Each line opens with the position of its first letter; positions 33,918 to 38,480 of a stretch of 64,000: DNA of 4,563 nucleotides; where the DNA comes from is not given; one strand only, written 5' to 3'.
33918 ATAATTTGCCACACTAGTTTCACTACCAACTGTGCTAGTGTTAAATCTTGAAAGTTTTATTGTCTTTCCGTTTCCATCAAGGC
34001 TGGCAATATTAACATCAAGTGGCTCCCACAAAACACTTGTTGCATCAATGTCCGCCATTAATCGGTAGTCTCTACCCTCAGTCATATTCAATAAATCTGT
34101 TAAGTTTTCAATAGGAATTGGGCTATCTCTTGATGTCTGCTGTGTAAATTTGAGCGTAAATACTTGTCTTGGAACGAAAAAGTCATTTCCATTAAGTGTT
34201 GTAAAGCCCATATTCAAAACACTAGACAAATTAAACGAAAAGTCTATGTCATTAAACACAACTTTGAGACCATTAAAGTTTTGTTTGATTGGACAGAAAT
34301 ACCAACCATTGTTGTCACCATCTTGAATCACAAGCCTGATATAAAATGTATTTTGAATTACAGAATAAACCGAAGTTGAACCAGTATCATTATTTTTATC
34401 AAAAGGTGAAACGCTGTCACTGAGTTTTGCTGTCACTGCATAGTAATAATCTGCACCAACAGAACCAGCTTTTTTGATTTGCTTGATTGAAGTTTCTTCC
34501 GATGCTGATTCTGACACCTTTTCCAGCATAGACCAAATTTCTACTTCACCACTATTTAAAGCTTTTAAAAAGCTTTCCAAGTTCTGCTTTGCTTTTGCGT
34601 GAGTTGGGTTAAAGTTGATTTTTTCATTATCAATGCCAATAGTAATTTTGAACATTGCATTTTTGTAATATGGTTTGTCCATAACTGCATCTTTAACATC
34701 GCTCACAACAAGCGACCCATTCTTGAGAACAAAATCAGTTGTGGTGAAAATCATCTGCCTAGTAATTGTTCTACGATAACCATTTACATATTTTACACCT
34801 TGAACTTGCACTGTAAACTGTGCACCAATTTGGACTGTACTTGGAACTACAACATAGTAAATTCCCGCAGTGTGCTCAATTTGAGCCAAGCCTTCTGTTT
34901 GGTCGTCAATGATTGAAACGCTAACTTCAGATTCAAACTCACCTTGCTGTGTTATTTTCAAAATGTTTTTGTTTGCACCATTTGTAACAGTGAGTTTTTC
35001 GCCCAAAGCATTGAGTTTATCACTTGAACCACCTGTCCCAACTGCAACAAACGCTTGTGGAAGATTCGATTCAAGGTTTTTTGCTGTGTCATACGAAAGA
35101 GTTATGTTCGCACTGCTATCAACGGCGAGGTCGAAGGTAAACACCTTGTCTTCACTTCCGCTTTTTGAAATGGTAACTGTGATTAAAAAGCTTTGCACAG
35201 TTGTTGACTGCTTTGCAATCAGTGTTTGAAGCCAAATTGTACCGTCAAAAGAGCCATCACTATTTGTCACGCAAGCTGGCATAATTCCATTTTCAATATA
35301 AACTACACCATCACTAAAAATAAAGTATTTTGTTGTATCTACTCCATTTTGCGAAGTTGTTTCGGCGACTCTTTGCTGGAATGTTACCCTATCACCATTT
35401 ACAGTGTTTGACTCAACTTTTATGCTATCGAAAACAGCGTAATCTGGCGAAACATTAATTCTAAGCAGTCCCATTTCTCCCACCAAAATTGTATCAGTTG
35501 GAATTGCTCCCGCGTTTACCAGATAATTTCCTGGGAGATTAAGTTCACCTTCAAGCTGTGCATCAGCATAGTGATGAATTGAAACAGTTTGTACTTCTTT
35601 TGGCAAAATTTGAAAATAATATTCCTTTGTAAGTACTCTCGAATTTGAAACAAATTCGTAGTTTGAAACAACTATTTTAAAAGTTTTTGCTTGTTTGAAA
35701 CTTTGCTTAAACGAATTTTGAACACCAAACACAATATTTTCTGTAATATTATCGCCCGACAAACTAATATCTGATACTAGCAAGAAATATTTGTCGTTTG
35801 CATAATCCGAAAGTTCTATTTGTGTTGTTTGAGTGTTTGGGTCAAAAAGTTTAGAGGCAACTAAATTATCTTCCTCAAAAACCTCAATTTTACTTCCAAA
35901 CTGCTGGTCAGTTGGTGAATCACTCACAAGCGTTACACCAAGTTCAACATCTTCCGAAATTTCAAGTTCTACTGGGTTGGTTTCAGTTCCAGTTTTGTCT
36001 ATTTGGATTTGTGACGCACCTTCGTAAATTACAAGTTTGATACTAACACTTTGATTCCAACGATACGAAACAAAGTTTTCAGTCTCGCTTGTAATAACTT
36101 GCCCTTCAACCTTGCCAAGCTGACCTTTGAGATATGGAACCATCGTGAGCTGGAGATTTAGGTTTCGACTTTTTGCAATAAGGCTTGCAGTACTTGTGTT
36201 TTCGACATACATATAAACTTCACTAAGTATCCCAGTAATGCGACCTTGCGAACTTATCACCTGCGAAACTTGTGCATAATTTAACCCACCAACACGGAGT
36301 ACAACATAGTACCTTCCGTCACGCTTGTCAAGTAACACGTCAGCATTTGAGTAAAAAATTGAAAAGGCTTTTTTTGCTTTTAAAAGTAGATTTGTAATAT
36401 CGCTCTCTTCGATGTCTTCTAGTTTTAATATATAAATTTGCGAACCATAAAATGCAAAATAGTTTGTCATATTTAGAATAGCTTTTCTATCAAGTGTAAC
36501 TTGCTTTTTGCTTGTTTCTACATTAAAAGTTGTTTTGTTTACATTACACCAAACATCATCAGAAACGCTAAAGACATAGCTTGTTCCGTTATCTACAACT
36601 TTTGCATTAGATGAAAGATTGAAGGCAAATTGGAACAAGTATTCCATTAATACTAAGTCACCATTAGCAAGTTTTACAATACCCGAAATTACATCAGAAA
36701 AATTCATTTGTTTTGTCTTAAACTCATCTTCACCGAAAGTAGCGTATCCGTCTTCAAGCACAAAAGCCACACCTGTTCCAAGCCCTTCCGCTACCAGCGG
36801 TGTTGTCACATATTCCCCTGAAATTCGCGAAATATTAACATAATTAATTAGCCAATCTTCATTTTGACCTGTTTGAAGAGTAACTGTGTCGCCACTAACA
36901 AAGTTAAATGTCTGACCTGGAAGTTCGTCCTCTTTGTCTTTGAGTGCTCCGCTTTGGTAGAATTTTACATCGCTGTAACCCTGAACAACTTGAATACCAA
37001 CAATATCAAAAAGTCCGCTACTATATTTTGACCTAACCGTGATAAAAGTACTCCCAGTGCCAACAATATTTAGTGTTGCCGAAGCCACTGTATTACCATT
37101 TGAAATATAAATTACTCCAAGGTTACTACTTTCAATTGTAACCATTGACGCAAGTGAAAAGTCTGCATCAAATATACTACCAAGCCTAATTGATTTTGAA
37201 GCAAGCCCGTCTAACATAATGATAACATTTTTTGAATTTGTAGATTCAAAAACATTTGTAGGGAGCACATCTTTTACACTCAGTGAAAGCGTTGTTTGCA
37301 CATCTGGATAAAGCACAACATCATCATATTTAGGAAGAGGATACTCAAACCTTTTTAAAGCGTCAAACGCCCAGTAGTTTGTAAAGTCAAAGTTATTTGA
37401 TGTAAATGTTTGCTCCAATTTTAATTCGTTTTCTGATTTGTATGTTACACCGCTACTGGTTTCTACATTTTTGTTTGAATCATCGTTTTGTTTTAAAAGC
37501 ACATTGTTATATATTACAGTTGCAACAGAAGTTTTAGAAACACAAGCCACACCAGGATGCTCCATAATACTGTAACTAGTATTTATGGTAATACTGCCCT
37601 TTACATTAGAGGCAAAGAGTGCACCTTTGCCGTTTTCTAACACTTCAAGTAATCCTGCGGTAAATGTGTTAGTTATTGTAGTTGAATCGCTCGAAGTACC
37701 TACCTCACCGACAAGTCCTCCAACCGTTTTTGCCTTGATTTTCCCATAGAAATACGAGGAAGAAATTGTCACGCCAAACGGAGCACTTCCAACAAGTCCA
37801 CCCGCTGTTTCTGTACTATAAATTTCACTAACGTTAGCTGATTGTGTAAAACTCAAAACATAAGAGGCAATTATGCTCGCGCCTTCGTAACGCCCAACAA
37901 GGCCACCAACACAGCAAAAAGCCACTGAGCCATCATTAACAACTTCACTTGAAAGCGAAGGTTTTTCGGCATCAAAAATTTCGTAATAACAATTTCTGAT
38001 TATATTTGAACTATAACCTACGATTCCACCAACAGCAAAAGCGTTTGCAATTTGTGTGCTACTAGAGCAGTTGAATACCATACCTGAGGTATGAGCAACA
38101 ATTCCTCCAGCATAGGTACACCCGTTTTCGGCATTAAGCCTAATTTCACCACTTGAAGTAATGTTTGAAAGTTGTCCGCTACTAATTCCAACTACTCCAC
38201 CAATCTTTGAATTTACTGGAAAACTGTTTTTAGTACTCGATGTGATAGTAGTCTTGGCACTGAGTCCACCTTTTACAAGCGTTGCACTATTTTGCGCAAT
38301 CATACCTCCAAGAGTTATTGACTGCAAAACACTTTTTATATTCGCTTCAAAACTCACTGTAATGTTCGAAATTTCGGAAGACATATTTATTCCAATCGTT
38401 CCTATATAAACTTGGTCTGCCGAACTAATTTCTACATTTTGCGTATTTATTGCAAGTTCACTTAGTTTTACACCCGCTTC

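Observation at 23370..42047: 18.7-kb gene for a 6,225-aa lipid-anchored fibre built from Ig-like segments and six capped GLUG/beta-helix modules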

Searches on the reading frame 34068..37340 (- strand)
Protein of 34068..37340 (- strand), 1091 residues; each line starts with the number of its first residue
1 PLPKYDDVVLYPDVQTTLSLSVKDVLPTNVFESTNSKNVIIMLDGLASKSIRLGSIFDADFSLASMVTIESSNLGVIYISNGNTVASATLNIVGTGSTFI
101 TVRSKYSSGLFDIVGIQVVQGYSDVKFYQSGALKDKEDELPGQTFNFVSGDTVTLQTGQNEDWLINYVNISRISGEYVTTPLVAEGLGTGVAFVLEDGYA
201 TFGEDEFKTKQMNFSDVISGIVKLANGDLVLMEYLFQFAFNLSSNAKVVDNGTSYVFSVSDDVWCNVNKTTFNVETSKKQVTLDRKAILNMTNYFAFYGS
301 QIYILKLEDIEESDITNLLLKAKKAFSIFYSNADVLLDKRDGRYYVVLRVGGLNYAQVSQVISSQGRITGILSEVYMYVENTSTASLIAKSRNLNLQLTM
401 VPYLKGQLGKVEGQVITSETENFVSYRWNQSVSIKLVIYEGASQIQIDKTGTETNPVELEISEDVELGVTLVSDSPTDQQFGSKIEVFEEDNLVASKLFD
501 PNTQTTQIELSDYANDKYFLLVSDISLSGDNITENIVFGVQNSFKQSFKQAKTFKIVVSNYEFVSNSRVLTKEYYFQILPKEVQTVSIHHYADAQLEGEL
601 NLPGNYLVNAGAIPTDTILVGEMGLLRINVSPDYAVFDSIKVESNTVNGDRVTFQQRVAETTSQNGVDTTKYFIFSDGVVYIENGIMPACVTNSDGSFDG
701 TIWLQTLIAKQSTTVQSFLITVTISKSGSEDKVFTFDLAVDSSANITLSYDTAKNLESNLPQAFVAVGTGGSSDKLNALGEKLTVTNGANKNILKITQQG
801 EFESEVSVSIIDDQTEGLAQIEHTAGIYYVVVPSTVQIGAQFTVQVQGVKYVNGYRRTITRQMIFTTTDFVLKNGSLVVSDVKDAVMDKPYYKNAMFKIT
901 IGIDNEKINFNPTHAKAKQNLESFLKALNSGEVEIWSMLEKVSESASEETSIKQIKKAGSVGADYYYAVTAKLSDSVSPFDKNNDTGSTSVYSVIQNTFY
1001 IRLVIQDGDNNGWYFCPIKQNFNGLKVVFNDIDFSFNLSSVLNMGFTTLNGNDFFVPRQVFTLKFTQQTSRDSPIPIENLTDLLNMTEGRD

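Call 52: search_solved_structures(query=A3, max_evalue=1)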
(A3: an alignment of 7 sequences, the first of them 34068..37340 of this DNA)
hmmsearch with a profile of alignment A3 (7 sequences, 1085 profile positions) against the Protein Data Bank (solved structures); distinct sequences matched with E-value up to 1: 0.

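Call 53: search_protein_families(library=pfam, alignment_id=A3, max_evalue=0.1)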
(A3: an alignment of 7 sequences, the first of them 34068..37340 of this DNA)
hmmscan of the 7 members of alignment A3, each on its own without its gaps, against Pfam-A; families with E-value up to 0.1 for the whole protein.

A. member 1, window:34068-37340:- (1091 aa): 2 families
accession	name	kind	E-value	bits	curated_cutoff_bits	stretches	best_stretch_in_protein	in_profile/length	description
PF21347.3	DUF3108_like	-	0.075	13.3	27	0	787-851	108-174/199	DUF3108-like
PF09153.16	MGMT_N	-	0.076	13.5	22.1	0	834-907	12-82/90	Methylated DNA-protein cysteine methyltransferase, N-terminal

B. families by the number of members that match (of 7 scanned): 4 families
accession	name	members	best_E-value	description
PF16146.10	DUF4854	1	0.024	Domain of unknown function (DUF4854)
PF03017.19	Transposase_23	1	0.031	TNP1/EN/SPM transposase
PF21347.3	DUF3108_like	1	0.075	DUF3108-like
PF09153.16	MGMT_N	1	0.076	Methylated DNA-protein cysteine methyltransferase, N-terminal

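Call 70: predict_structure(alignment_id=A3)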
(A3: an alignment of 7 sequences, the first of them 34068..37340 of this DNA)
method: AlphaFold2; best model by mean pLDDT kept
length: 1091 residues; sequences in the alignment: 7
mean_pLDDT: 73.4   pTM: 0.39
mean pLDDT of the five models: 73.4, 72.8, 67.8, 64.2, 59.2
residues with pLDDT >= 90: 128; 70-90: 608; 50-70: 219; < 50: 136
segments of 3 or more residues with pLDDT < 50: 1-9, 122-127, 129-145, 153-188, 382-384, 408-416, 599-604, 772-788, 943-949, 1037-1052, 1088-1091
pLDDT, mean of each block of 10 residues (from residue 1): 42 64 79 72 73 83 73 74 76 75 70 76 45 36 44 37 30 31 37 74 71 89 89 89 83 89 87 82 88 87 83 88 91 85 84 85 74 81 53 61 58 43 63 60 81 88 90 77 89 84 73 86 86 91 82 91 68 91 87 63 58 74 84 83 86 87 71 85 88 77 83 80 88 90 75 59 72 46 44 76 83 85 76 78 85 65 81 78 82 80 78 71 82 77 47 72 78 83 61 82 86 86 75 57 41 63 74 54 56 48
secondary structure, 60 per line:
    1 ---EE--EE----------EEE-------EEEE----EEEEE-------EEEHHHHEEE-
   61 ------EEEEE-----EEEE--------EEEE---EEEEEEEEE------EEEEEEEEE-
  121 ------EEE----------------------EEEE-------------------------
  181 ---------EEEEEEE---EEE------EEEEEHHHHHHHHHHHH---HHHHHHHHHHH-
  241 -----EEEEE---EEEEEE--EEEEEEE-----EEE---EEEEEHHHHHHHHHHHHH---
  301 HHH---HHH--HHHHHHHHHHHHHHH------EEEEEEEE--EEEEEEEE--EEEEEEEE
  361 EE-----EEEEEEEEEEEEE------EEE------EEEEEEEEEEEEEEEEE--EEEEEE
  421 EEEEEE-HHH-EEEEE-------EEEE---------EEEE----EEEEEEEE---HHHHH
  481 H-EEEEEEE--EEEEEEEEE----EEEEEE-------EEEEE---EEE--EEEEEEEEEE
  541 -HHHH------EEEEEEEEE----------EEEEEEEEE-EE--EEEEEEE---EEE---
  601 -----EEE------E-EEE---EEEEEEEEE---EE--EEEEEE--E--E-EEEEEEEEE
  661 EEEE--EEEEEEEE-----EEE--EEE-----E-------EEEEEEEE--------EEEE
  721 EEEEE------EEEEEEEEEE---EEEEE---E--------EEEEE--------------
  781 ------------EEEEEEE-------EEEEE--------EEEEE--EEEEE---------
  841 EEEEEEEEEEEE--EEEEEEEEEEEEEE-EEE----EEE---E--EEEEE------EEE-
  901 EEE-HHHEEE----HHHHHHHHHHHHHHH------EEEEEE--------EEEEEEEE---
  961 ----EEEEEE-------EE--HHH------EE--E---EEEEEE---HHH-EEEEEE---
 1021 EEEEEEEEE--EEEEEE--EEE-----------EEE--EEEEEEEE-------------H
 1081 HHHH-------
elements in order (helices of 4 or more, strands of 3 or more residues): E20-22 E30-33 E38-42 E50-52 H53-56 E57-59 E67-71 E77-80 E89-92 E96-104 E111-119 E127-129 E152-155 E190-196 E200-202 E209-213 H214-225 H229-239 E246-250 E254-259 E262-268 E274-276 E280-284 H285-297 H312-326 E333-340 E343-350 E353-362 E368-380 E387-389 E396-412 E415-426 E432-436 E444-447 E457-460 E465-472 H476-481 E483-489 E492-500 E505-510 E518-522 E526-528 E531-540 H542-545 E552-560 E571-579 E585-591 E595-597 E606-608 E617-619 E623-631 E639-644 E652-664 E667-674 E680-682 E685-687 E701-708 E717-725 E732-741 E745-749 E762-766 E793-799 E807-811 E820-824 E827-831 E841-852 E855-868 E870-872 E877-879 E886-890 E897-899 E901-903 E908-910 H915-929 E936-941 E950-957 E965-970 E999-1004 E1012-1017 E1021-1029 E1032-1037 E1040-1042 E1054-1056 E1059-1066 H1080-1084

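Call 72: fold_search(model_id=the predicted structure, library=pdb)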
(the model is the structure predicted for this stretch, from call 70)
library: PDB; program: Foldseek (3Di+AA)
matches with E <= 10: 1637; with E <= 0.001: 164
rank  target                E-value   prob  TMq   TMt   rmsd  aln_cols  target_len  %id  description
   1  7r5k_10               2.3e-11  1.00  0.12  0.08  34.5      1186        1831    8  Human nuclear pore complex (constricted) (released 2022-06-22)
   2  9hcj_10               5.8e-11  1.00  0.09  0.06  45.3      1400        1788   10  D. discoideum nuclear pore complex (released 2024-12-25)
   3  6vg4_A                1.1e-08  1.00  0.11  0.15  29.1       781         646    8  Human protocadherin 10 ectodomain (released 2020-03-11)
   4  6e6b_A                7.8e-08  1.00  0.11  0.15  30.1       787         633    8  Crystal structure of the Protocadherin GammaB4 extracellular domain (released 2019-04-10)
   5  6tav_B                1.3e-07  1.00  0.13  0.12  51.0       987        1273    9  Crystal structure of endopeptidase-induced alpha2-macroglobulin (released 2021-05-12)
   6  8beg_A                1.3e-07  1.00  0.13  0.17  19.8       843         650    8  Structure of Ig-like domains from PrgB (released 2022-11-30)
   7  6e6b_B                1.6e-07  0.99  0.10  0.15  34.0       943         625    8  Crystal structure of the Protocadherin GammaB4 extracellular domain (released 2019-04-10)
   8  5t89_X                1.9e-07  0.99  0.11  0.15  30.0       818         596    9  Crystal structure of VEGF-A in complex with VEGFR-1 domains D1-6 (released 2017-02-01)
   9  8cem_F                4.0e-07  0.99  0.09  0.13  44.3       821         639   11  Structure of bovine native C3, re-refinement (released 2023-04-05)
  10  6eg0_B                7.9e-07  1.00  0.10  0.22  15.4       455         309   10  Crystal structure of Dpr4 Ig1-Ig2 in complex with DIP-Eta Ig1-Ig3 (released 2018-11-28)
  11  4a5w_A                7.9e-07  0.99  0.11  0.09  51.8      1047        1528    9  Crystal structure of C5b6 (released 2012-03-14)
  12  6arq_D                8.3e-07  1.00  0.13  0.34  15.6       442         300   10  Crystal structure of CD96 (D1) bound to CD155/necl-5 (D1-3) (released 2018-11-21)
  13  4aq1_C                8.7e-07  0.98  0.08  0.13  48.7       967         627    9  Structure of the SbsB S-layer protein of Geobacillus stearothermophilus PV72p2 in complex with nanobody KB6 (released 2012-06-13)
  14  6vft_B                1.1e-06  1.00  0.11  0.22  19.1       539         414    8  Crystal structure of human delta protocadherin 17 EC1-EC4 (released 2020-03-11)
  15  3f85                  1.3e-06  1.00  0.13  0.27  19.0       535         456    9  Structure of fusion complex of homo trimeric major pilin subunits CfaB of CFA/I fimbirae from ETEC E. coli (released 2009-08-11)
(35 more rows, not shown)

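Call 94: find_related_loci(query=A3, collection=metagenome_contigs, flank=10000)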
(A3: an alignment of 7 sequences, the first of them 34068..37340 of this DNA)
Query A3 (1091 aa) in metagenome_contigs; peptide patterns used: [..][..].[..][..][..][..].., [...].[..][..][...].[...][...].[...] (x = any residue, [..] = any of these).
162 stretches matched a pattern; 1 encode a relative of the query (tblastn E <= 1e-3); 1 distinct loci.
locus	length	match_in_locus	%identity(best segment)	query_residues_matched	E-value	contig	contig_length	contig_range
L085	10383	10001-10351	45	543-661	2e-24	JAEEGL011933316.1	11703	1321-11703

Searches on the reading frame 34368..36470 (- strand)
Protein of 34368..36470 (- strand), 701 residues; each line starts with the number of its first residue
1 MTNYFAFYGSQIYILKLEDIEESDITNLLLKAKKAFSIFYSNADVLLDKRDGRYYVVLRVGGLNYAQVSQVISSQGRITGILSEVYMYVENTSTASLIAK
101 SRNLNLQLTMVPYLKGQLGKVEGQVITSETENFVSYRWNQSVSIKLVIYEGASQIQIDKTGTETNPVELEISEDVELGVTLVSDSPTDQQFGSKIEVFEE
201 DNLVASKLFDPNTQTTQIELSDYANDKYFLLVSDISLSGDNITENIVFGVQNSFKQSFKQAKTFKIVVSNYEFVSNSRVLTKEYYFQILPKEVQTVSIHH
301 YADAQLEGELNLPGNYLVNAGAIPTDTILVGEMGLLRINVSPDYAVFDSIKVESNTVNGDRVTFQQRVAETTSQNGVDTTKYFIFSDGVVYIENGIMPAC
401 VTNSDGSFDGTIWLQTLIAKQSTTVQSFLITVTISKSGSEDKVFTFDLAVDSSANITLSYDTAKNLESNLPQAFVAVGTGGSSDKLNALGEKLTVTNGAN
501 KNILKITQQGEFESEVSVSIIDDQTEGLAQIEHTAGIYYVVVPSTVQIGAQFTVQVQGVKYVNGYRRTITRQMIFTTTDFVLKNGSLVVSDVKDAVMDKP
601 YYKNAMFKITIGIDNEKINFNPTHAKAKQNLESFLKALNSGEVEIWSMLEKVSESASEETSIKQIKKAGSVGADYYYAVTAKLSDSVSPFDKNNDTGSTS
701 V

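Call 9: search_protein_families(library=pfam, proteins=[window:34368-36470:-], max_evalue=1)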
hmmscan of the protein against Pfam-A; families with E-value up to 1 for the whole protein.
window:34368-36470:- (701 aa): 1 family
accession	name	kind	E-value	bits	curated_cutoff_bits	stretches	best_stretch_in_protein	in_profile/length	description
PF09153.16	MGMT_N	-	0.047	14.2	22.1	1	544-617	12-82/90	Methylated DNA-protein cysteine methyltransferase, N-terminal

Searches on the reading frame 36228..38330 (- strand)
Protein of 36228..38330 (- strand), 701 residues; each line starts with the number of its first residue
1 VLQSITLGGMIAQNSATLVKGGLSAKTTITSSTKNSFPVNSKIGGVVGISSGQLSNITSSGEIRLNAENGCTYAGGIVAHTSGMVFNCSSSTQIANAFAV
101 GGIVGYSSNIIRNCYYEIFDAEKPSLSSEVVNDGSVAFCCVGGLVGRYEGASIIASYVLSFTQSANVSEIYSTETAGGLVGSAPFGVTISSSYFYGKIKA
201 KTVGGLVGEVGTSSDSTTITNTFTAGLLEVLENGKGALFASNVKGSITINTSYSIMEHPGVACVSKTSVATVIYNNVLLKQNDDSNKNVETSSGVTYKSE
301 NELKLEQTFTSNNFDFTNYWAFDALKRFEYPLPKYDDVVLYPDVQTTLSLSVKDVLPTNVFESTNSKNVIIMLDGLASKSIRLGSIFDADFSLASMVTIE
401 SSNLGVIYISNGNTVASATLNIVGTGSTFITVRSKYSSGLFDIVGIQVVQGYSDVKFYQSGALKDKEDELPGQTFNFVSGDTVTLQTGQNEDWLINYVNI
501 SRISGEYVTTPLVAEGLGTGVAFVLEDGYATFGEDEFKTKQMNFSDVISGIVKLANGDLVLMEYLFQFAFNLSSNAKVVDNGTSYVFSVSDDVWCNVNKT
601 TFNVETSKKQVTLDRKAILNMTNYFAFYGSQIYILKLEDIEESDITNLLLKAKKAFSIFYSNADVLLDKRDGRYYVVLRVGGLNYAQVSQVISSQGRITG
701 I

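Call 9: search_protein_families(library=pfam, proteins=[window:36228-38330:-], max_evalue=1)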
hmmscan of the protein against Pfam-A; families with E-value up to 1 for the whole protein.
window:36228-38330:- (701 aa): 2 families
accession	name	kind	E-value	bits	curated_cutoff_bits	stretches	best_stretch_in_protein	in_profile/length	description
PF07581.17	Glug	-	3e-09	37.1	20.5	3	97-115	2-22/28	The GLUG motif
PF01043.26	SecA_PP_bind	-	0.25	12.4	23.5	1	596-664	15-77/110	SecA preprotein cross-linking domain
